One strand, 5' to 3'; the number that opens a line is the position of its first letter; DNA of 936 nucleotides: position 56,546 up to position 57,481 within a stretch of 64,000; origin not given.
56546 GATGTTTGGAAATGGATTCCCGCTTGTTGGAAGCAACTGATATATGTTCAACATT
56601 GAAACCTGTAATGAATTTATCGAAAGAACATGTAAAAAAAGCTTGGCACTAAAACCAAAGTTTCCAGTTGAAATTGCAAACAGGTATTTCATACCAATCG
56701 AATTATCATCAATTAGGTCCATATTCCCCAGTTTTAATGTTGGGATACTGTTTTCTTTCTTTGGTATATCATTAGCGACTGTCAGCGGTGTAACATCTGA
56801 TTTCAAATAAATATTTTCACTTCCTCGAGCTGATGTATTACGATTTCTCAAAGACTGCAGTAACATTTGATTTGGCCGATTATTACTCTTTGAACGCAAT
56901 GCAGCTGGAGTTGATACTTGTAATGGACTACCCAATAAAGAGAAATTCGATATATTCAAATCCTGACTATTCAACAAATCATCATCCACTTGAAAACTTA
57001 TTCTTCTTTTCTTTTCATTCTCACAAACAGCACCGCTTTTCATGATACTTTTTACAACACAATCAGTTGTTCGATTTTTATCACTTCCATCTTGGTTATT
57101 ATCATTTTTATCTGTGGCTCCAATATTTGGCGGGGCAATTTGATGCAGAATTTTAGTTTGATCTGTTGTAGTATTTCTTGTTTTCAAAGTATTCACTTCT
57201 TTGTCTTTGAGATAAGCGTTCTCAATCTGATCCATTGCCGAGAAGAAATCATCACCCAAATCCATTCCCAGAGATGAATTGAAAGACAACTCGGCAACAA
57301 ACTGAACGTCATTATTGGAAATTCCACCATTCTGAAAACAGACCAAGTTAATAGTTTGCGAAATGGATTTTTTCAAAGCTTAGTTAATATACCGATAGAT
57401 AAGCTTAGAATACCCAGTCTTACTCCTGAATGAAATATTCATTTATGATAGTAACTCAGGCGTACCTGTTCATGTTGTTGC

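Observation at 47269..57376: Full-length POLQ (DNA polymerase theta) gene with a putative long low-complexity N-terminal extension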

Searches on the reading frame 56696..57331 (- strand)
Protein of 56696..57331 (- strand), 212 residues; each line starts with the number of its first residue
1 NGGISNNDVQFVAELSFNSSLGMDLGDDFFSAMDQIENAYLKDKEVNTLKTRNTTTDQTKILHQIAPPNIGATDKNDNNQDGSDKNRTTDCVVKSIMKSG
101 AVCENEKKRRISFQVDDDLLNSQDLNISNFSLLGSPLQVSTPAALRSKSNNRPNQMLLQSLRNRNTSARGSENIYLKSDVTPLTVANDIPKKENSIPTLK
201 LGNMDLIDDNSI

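Call 22: search_protein_representatives(protein=window:56696-57331:-)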
Query: 212 residues. Proteins with E-value up to 0.001 (for the whole library): 1; up to 1e-10: 0; up to 1e-30: 0. The best 1 are listed.
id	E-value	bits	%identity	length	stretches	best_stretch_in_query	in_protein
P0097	7.2e-04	36.0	35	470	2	14-81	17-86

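Call 24: find_encoding_contigs(protein=P0097, flank=10000, max_places=5)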
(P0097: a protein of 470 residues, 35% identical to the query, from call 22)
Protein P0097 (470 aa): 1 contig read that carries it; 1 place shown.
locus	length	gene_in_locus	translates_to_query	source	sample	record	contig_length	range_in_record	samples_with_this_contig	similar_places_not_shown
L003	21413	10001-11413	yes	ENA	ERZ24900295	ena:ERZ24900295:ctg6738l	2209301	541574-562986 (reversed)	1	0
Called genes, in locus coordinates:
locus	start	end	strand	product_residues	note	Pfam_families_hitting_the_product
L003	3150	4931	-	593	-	PF27108:PHD_Pygo, PF10551:MULE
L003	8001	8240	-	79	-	-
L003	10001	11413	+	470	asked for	-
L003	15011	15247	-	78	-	-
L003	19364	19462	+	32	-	-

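Call 50: predict_structure(protein=window:56696-57331:-)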
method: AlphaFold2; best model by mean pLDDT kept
length: 212 residues; sequences in the alignment: 1
mean_pLDDT: 30.6   pTM: 0.17
mean pLDDT of the five models: 30.6, 27.1, 26.8, 26.6, 26.2
residues with pLDDT >= 90: 0; 70-90: 0; 50-70: 0; < 50: 212
segments of 3 or more residues with pLDDT < 50: 1-212
pLDDT, mean of each block of 10 residues (from residue 1): 30 30 36 37 31 26 26 34 33 27 29 30 32 27 29 29 30 27 28 35 36 33
secondary structure, 60 per line:
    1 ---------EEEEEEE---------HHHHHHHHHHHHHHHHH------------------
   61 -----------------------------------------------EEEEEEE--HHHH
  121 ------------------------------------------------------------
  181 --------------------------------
elements in order: E10-16 H26-42 E108-114 H117-120
